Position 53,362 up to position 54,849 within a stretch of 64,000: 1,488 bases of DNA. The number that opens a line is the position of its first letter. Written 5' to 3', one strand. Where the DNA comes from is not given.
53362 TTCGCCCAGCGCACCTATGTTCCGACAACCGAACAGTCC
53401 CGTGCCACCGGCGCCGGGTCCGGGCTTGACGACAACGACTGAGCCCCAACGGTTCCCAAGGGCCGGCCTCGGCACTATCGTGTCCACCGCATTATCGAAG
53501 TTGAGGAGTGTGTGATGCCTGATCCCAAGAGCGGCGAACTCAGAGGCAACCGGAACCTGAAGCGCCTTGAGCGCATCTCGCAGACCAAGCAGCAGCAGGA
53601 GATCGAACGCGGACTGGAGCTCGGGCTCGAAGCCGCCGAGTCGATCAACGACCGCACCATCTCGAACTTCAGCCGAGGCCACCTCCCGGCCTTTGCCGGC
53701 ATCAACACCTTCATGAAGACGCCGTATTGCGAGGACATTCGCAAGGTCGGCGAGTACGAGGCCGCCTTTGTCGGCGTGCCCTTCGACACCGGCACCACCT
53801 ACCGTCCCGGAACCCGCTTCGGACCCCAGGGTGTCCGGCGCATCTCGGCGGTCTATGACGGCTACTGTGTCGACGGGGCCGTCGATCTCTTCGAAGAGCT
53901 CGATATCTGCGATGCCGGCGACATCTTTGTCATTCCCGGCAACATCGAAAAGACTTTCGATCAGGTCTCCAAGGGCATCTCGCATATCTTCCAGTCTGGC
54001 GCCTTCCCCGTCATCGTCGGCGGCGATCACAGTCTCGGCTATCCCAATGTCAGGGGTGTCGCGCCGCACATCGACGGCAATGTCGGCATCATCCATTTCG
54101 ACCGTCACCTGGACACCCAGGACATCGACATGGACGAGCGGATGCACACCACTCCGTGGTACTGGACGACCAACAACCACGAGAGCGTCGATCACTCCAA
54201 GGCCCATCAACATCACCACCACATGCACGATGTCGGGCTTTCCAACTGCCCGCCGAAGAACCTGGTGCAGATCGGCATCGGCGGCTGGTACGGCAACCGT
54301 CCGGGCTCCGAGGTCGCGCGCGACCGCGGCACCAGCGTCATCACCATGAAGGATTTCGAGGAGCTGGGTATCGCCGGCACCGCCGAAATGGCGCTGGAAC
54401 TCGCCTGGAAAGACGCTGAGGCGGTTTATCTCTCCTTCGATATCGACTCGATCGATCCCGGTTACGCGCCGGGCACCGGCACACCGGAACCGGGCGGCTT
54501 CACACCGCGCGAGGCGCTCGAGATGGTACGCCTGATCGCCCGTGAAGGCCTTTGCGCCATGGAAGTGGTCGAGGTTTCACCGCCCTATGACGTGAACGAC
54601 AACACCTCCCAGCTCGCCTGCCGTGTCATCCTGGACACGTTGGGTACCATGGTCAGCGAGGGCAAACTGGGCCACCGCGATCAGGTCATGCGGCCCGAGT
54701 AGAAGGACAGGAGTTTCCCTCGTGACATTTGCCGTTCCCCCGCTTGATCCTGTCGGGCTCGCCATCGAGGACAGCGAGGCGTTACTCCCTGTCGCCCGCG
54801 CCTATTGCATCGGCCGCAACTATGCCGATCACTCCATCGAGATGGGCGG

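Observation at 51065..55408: Four-gene operon: unknown 558-aa protein, DUF3726-like protein, His-rich ureohydrolase and FAH-family enzyme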

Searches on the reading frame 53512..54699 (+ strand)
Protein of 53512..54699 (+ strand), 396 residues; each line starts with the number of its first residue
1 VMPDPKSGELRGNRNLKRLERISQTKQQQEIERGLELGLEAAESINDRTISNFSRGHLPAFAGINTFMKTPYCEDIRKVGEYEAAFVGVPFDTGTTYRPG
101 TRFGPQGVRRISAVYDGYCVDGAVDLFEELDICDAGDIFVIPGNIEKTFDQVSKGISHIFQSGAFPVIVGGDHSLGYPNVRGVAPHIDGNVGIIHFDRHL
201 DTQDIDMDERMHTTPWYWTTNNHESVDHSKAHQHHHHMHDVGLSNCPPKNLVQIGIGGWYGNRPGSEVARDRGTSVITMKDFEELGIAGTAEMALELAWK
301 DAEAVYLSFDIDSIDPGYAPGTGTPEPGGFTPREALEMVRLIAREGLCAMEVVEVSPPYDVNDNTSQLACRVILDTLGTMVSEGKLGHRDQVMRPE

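Call 5: search_protein_families(library=pfam, proteins=[window:53512-54699:+], max_evalue=0.1)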
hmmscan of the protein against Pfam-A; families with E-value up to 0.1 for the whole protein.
window:53512-54699:+ (396 aa): 1 family
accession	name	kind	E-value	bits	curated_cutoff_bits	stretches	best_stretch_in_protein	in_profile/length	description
PF00491.26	Arginase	-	1.8e-78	264.3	22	1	83-376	2-278/280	Arginase family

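Call 6: search_protein_families(library=ncbifam, proteins=[window:53512-54699:+], max_evalue=0.1)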
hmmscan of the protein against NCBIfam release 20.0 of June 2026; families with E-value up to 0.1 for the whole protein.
window:53512-54699:+ (396 aa): 5 families
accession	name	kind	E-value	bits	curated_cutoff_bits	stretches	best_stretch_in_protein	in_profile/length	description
NF002564.0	PRK02190.1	subfamily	1.6e-58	198.3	302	1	57-381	11-302/307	agmatinase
TIGR01230.1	agmatinase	equivalog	3.9e-46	157.9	174.3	1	81-377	12-273/275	agmatinase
TIGR01227.1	hutG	equivalog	1.4e-38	132.8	229.15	1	81-377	34-306/307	formimidoylglutamase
TIGR01229.1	rocF_arginase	equivalog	6.1e-32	111.1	227.6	1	137-379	57-297/300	arginase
NF010347.0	PRK13775.1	equivalog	6.9e-14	51.8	381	1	128-374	91-321/331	formimidoylglutamase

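Call 10: search_solved_structures(query=window:53512-54699:+, max_evalue=1e-10)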
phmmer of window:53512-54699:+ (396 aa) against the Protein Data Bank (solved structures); distinct sequences matched with E-value up to 1e-10: 63 (the best 60 are shown).
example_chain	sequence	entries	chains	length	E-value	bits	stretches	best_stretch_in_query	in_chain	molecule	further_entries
9fek_A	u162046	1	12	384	2.3e-136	458.4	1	23-390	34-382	Putative agmatinase 2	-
7esr_A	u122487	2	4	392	7.2e-136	456.8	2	19-221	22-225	Probable agmatinase 2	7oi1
1gq6_A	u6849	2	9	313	3.9e-49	171.1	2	58-212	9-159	PROCLAVAMINATE AMIDINO HYDROLASE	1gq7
3nio_A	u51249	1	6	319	6.2e-46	160.6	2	56-211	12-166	Guanidinobutyrase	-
3nip_A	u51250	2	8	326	1.5e-39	139.6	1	56-378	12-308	3-guanidinopropionase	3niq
8snf_D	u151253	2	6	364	1.2e-34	123.4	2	62-202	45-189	metformin hydrolase subunit A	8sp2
8ryi_B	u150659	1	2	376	1.2e-34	123.4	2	62-202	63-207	Agmatinase family protein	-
8snk_I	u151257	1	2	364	4.8e-34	121.4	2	62-202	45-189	metformin hydrolase subunit A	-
8ryi_C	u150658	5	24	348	2.7e-33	119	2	63-210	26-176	Arginase family protein | metformin hydrolase subunit B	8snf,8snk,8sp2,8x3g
8x3g_A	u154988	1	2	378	5.7e-32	114.6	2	62-202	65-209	Agmatinase family protein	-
4dz4_A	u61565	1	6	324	1.8e-31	113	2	60-218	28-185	Agmatinase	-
7lol_A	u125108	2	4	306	4.5e-30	108.4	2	304-377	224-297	Agmatinase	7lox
1wog_A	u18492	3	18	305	2.1e-29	106.2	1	56-211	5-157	agmatinase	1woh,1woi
7lba_A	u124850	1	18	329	1.1e-27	100.5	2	304-377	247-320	Agmatinase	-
3lhl_A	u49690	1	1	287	1.7e-27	99.9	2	300-388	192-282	Putative agmatinase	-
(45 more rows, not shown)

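Call 11: search_solved_structures(query=window:53512-54699:+, max_evalue=1e-100, show_alignments=2)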
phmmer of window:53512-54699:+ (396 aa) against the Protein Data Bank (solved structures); distinct sequences matched with E-value up to 1e-100: 2.
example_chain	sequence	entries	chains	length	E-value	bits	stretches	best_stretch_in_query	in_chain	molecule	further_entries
9fek_A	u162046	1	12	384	2.3e-136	458.4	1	23-390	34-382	Putative agmatinase 2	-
7esr_A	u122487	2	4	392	7.2e-136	456.8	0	19-221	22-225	Probable agmatinase 2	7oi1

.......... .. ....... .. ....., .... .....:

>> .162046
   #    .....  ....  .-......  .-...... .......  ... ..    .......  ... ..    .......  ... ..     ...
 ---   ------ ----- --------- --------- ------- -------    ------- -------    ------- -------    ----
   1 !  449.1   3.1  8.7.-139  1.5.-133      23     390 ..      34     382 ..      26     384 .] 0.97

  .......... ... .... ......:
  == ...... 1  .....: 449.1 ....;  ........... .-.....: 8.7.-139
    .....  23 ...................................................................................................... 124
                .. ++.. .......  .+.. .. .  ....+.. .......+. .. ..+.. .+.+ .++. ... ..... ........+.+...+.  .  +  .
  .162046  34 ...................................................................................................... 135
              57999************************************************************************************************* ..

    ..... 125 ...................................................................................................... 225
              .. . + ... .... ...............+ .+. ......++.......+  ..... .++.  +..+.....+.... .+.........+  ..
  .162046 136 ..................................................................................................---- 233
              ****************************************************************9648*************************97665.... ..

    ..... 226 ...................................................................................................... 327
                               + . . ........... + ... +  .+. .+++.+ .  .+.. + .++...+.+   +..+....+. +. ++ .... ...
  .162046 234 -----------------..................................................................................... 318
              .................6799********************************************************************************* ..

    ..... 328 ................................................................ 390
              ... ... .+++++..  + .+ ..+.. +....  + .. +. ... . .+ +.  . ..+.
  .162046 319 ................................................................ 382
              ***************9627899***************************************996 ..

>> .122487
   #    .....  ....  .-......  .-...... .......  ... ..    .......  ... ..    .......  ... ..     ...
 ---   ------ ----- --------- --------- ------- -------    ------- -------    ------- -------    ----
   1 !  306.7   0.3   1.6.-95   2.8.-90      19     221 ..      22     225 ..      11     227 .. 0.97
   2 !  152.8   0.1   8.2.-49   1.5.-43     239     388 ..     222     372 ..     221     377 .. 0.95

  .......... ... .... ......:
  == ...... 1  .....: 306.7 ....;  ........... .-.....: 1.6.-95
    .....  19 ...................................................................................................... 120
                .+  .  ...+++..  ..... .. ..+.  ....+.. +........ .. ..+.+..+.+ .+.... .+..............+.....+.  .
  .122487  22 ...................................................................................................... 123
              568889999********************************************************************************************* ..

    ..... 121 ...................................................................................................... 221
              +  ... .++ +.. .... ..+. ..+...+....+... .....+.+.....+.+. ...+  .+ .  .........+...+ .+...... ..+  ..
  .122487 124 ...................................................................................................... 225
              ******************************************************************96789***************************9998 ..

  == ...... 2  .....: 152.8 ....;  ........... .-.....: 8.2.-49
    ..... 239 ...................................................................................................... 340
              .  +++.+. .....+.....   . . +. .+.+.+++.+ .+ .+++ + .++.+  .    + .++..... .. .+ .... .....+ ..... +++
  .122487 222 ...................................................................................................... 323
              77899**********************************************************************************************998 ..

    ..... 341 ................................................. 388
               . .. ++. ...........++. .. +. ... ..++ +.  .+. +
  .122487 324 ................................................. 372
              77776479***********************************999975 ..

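Call 36: find_homologous_proteins(query=window:53515-54699:+)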
Query window:53515-54699:+ (395 aa): 7755 proteins with E <= 0.001 among 8000 candidates; the best 120 are listed.
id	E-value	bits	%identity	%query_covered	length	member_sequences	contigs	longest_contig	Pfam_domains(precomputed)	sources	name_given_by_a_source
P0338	3.7e-273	924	100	100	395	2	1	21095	PF00491.27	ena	-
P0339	1.2e-266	902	96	100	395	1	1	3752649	PF00491.27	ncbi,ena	-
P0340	3.8e-265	897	95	100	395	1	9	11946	PF00491.27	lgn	-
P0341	3.2e-264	894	95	100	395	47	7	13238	PF00491.27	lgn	-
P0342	1.0e-256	870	92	100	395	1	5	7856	PF00491.27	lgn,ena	-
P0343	3.4e-256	868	92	100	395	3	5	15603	PF00491.27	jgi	jgi:agmatinase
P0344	4.5e-256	868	92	100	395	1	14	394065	PF00491.27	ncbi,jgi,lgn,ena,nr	ncbi:MAG: agmatinase family protein [Rhodospirillaceae bacterium]|jgi:agmatinase|nr:agmatinase famil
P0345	7.5e-256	867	92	100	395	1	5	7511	PF00491.27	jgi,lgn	jgi:agmatinase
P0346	1.7e-255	866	92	100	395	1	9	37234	PF00491.27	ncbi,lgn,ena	-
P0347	4.5e-255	864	92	100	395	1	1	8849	PF00491.27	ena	-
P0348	1.3e-254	863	92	100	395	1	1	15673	PF00491.27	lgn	-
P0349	1.8e-253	859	91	100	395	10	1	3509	PF00491.27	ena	-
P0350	1.4e-251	853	90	100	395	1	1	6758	PF00491.27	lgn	-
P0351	3.1e-251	852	91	100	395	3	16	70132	PF00491.27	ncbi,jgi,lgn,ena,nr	ncbi:MAG: agmatinase family protein [Rhodospirillales bacterium]|jgi:agmatinase|nr:agmatinase family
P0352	1.7e-249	846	89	100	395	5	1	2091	PF00491.27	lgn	-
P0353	1.7e-239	813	87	100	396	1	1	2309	PF00491.27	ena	-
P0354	1.9e-239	813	86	100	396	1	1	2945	PF00491.27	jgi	jgi:agmatinase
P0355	3.9e-238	809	86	99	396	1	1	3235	PF00491.27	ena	-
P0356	1.6e-237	806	86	99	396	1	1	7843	PF00491.27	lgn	-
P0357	1.8e-237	806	86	100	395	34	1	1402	PF00491.27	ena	-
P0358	2.0e-237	806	85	100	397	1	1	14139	PF00491.27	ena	-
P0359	4.7e-237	805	86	100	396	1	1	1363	PF00491.27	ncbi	-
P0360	5.4e-237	805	85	100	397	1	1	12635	PF00491.27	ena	-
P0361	8.6e-237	804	86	100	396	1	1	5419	PF00491.27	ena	-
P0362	1.1e-236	804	86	99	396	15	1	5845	PF00491.27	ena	-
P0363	2.0e-236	803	85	100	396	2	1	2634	PF00491.27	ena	-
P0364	6.0e-236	801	86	99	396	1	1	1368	PF00491.27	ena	-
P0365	6.0e-236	801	86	99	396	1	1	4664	PF00491.27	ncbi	-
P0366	6.5e-236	801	86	100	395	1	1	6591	PF00491.27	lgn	-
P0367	9.0e-236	801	86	100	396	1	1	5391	PF00491.27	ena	-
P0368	9.5e-236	801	86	100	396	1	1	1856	PF00491.27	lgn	-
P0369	1.2e-235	800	85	100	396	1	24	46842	PF00491.27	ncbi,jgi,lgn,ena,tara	ncbi:MAG: agmatinase family protein [Arenicellales bacterium]|tara:strand:- start:2094 stop:3284 len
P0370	1.2e-235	800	85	100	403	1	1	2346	PF00491.27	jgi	jgi:agmatinase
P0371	1.5e-235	800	86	100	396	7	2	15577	PF00491.27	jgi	-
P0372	1.9e-235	800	85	100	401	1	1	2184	PF00491.27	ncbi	-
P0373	1.9e-235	800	86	100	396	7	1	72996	PF00491.27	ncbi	-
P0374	1.9e-235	800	86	100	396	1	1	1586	PF00491.27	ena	-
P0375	2.1e-235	800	86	100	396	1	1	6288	PF00491.27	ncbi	-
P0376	2.7e-235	799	86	99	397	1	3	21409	PF00491.27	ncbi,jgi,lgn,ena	jgi:agmatinase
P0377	2.9e-235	799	84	100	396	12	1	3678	PF00491.27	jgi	jgi:agmatinase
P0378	3.7e-235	799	86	99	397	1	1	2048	PF00491.27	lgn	-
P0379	3.7e-235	799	86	99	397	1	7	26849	PF00491.27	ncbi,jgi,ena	jgi:agmatinase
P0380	3.9e-235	799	85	100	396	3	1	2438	PF00491.27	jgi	jgi:agmatinase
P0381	4.1e-235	799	86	100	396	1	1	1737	PF00491.27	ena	-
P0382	4.1e-235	799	86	99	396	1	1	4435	PF00491.27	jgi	-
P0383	5.2e-235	798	86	100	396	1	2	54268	PF00491.27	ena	-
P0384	5.6e-235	798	85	100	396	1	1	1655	PF00491.27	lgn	-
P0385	6.0e-235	798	85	100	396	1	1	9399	PF00491.27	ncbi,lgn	-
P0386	6.0e-235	798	85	100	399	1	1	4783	PF00491.27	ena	-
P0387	6.1e-235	798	86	99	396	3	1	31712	PF00491.27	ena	-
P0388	8.3e-235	798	85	100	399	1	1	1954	PF00491.27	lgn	-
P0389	8.7e-235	797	86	100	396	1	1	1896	PF00491.27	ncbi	-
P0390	1.2e-234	797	84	100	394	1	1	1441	PF00491.27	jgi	jgi:agmatinase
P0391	1.3e-234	797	84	100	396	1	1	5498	PF00491.27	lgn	-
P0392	1.4e-234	797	80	100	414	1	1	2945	PF00491.27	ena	-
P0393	1.5e-234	797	85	100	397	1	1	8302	PF00491.27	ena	-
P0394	1.6e-234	797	85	100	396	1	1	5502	PF00491.27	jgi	-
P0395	2.1e-234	796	85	100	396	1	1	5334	PF00491.27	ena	-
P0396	2.5e-234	796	85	99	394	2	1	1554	PF00491.27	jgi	-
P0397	2.6e-234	796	84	100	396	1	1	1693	PF00491.27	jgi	-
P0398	2.9e-234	796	85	100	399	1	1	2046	PF00491.27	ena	-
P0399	2.9e-234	796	85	100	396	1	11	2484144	PF00491.27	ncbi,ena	-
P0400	4.8e-234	795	86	99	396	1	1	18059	PF00491.27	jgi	jgi:agmatinase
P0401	7.5e-234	794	85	99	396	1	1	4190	PF00491.27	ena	-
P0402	9.8e-234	794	84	100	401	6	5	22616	PF00491.27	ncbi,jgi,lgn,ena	jgi:arginase family enzyme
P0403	1.0e-233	794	85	100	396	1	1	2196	PF00491.27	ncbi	-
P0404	1.0e-233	794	85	99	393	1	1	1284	PF00491.27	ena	-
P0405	1.2e-233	794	85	100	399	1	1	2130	PF00491.27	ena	-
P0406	1.6e-233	793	85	100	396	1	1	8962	PF00491.27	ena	-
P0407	1.6e-233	793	85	100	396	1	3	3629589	PF00491.27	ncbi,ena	-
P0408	1.6e-233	793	85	100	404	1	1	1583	PF00491.27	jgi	jgi:agmatinase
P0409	2.4e-233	793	84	100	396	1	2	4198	PF00491.27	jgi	jgi:agmatinase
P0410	2.7e-233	793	85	99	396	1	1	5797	PF00491.27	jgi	jgi:agmatinase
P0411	2.9e-233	792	85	100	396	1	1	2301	PF00491.27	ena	-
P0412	3.1e-233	792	85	100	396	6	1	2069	PF00491.27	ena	-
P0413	3.8e-233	792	85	100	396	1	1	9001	PF00491.27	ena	-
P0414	4.0e-233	792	85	100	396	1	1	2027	PF00491.27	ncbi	-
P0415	4.1e-233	792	83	100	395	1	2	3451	PF00491.27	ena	-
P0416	4.5e-233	792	84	100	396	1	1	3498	PF00491.27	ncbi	-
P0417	4.5e-233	792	85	100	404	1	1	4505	PF00491.27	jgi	jgi:agmatinase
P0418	4.7e-233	792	84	100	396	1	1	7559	PF00491.27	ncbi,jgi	-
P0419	4.9e-233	792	84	100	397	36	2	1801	PF00491.27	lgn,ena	-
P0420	5.0e-233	792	85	100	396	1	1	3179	PF00491.27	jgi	jgi:agmatinase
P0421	5.3e-233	792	85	100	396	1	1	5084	PF00491.27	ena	-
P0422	5.4e-233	792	85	99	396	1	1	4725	PF00491.27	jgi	jgi:agmatinase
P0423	5.5e-233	792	83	100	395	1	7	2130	PF00491.27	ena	-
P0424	5.9e-233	791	85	100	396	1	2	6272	PF00491.27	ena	-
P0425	5.9e-233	791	84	100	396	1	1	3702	PF00491.27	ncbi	-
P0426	8.0e-233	791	84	100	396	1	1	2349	PF00491.27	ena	-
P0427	1.2e-232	790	85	100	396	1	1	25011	PF00491.27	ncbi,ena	-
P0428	1.2e-232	790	84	100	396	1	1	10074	PF00491.27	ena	-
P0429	1.2e-232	790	84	99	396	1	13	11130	PF00491.27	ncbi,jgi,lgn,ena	jgi:agmatinase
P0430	1.4e-232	790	85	99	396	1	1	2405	PF00491.27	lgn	-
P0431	1.4e-232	790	84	100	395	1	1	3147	PF00491.27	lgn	-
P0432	1.5e-232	790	83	100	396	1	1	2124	PF00491.27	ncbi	-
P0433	1.9e-232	790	83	100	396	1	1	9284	PF00491.27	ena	-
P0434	1.9e-232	790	85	99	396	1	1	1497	PF00491.27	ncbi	-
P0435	2.1e-232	790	84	100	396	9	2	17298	PF00491.27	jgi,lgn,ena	-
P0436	2.2e-232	790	84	100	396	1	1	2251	PF00491.27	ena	-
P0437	2.3e-232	790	85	100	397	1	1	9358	PF00491.27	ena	-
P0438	2.6e-232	789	84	100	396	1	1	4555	PF00491.27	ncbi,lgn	-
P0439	2.8e-232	789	84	100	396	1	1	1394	PF00491.27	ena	-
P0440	2.9e-232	789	85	100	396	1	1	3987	PF00491.27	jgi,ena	-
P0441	3.0e-232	789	84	99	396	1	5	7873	PF00491.27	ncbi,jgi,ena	-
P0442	3.2e-232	789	83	100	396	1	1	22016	PF00491.27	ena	-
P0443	3.5e-232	789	84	99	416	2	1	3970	PF00491.27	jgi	jgi:agmatinase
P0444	3.7e-232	789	83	100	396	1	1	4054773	PF00491.27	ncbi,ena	-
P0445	3.8e-232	789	84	99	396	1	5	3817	PF00491.27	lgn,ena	-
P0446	4.6e-232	789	84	99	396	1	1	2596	PF00491.27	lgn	-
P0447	5.2e-232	788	84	99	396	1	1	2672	PF00491.27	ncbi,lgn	-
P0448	6.4e-232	788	84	100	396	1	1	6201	PF00491.27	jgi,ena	jgi:agmatinase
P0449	1.1e-231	787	84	99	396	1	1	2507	PF00491.27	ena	-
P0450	1.1e-231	787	84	100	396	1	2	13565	PF00491.27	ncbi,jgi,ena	-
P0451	1.3e-231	787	83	100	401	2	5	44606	PF00491.27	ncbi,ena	-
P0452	1.7e-231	787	84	100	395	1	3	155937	PF00491.27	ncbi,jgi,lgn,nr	ncbi:MAG: agmatinase family protein [Rhodospirillaceae bacterium]|nr:agmatinase family protein [Rhod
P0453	1.7e-231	787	84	100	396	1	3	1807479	PF00491.27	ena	-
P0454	1.7e-231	787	84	99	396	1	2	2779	PF00491.27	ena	-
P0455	1.7e-231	787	83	100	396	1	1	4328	PF00491.27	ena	-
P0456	1.7e-231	787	84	99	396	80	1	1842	PF00491.27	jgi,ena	-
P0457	2.5e-231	786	84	100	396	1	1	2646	PF00491.27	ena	-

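Call 37: find_encoding_contigs(protein=P0344, flank=7000, max_places=2)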
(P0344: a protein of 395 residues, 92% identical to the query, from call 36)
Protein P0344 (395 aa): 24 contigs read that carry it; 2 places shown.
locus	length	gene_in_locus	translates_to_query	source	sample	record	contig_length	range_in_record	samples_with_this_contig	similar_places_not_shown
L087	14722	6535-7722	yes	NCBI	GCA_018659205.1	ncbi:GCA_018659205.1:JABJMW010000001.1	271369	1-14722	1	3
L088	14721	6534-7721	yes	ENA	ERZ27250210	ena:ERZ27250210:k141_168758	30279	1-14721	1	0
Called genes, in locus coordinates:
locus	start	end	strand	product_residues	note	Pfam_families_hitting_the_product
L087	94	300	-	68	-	-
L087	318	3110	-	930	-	PF02739:5_3_exonuc_N, PF01367:5_3_exonuc, PF01612:DNA_pol_A_exo1, PF00476:DNA_pol_A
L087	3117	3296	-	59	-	PF10276:zf-CHCC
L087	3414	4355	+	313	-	PF00005:ABC_tran, PF02463:SMC_N (faint), PF13304:AAA_21 (weak)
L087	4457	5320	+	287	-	PF12146:Hydrolase_4, PF00561:Abhydrolase_1, PF12697:Abhydrolase_6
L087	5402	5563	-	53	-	-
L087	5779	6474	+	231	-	PF02525:Flavodoxin_2, PF03358:FMN_red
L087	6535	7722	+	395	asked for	PF00491:Arginase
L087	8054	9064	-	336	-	PF00561:Abhydrolase_1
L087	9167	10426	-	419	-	PF06545:AllG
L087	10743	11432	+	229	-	PF00440:TetR_N, PF13977:TetR_C_6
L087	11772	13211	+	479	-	PF00120:Gln-synt_C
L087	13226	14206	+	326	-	-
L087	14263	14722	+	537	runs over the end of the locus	PF13520:AA_permease_2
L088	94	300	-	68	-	-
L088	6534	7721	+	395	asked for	PF00491:Arginase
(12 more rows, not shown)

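Call 38: find_encoding_contigs(protein=P0369, flank=7000, max_places=2)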
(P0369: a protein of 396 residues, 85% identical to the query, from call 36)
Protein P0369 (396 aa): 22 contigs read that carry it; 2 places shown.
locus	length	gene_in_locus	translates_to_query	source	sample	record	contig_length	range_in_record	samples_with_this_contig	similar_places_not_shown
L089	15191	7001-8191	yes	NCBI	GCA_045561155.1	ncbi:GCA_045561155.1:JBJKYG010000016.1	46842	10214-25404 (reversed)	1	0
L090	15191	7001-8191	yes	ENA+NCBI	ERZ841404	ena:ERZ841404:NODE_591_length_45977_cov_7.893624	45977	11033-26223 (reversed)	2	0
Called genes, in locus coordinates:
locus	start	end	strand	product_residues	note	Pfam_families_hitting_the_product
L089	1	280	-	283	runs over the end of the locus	PF04116:FA_hydroxylase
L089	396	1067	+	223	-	PF12802:MarR_2 (weak), PF12840:HTH_20, PF01022:HTH_5, PF01047:MarR (faint), PF13412:HTH_24 (weak), PF25212:HVO_A0114 (weak), PF00581:Rhodanese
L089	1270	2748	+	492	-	PF00070:Pyr_redox (faint), PF00743:FMO-like, PF01266:DAO (faint), PF07992:Pyr_redox_2, PF12831:FAD_oxidored (weak), PF13450:NAD_binding_8, PF13738:Pyr_redox_3, PF13434:Lys_Orn_oxgnase (weak)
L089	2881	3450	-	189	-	-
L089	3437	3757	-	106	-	-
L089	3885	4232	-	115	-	-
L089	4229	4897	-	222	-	PF21006:NHase_beta_N, PF02211:NHase_beta_C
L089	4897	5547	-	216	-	PF02979:NHase_alpha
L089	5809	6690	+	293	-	PF00892:EamA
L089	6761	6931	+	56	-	-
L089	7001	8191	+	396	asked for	PF00491:Arginase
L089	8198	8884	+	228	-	-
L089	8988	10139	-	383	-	PF01321:Creatinase_N, PF00557:Peptidase_M24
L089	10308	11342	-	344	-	PF16884:ADH_N_2, PF00107:ADH_zinc_N, PF13602:ADH_zinc_N_2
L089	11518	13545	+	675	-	PF00724:Oxidored_FMN, PF00070:Pyr_redox (faint), PF07992:Pyr_redox_2 (weak), PF13738:Pyr_redox_3 (faint), PF03486:HI0933_like (weak), PF07992:Pyr_redox_2, PF12831:FAD_oxidored (weak), PF13450:NAD_binding_8 (weak)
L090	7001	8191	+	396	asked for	PF00491:Arginase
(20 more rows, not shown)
